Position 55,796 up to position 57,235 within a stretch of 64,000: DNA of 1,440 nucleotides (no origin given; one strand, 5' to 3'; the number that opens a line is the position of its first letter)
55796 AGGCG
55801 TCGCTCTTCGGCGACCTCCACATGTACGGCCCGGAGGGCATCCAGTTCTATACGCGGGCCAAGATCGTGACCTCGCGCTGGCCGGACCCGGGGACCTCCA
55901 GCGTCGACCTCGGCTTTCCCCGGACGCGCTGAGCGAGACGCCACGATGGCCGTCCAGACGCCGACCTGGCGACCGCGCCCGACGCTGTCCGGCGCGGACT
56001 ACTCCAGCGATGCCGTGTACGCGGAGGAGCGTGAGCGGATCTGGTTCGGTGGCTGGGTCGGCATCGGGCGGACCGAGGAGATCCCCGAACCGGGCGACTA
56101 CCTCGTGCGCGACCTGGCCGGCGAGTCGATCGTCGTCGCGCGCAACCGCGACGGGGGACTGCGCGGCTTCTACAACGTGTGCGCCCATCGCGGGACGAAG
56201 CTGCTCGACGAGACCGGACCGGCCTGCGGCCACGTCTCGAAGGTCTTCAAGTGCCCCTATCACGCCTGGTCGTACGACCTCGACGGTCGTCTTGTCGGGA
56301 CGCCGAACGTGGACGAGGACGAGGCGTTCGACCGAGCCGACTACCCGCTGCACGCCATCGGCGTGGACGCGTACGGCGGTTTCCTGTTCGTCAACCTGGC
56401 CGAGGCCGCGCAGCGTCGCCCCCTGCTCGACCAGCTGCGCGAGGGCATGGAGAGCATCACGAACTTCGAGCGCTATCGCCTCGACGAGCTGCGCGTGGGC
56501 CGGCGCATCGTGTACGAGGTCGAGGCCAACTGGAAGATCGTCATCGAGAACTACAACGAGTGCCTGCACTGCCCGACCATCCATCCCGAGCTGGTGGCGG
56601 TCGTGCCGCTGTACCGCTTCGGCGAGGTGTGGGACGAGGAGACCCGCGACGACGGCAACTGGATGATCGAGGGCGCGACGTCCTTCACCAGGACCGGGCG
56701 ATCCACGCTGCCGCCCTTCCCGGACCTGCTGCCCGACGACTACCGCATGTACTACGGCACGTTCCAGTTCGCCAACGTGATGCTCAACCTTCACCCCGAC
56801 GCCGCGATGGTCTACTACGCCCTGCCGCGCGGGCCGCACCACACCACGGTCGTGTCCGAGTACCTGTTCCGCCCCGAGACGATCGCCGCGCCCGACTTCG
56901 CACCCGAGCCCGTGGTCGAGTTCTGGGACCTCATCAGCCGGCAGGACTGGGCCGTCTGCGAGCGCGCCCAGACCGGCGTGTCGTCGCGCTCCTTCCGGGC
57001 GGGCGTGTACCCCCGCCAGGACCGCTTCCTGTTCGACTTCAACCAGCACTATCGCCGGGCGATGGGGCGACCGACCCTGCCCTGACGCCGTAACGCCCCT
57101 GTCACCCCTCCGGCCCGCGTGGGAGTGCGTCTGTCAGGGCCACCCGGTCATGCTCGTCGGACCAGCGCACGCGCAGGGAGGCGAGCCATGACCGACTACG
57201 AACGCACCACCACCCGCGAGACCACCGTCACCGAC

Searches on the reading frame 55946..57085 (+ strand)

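Call 62: search_protein_families(library=pfam, proteins=[window:55946-57085:+], max_evalue=0.00001)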
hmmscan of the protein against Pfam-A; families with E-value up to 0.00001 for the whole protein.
window:55946-57085:+ (379 aa): 2 families
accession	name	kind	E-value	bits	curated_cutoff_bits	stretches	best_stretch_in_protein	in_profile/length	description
PF00848.25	Ring_hydroxyl_A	-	3.7e-43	148.3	24.9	1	179-374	1-207/208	Ring hydroxylating alpha subunit (catalytic domain)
PF00355.32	Rieske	-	1.3e-17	63.9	20.3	1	37-124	2-83/88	Rieske [2Fe-2S] domain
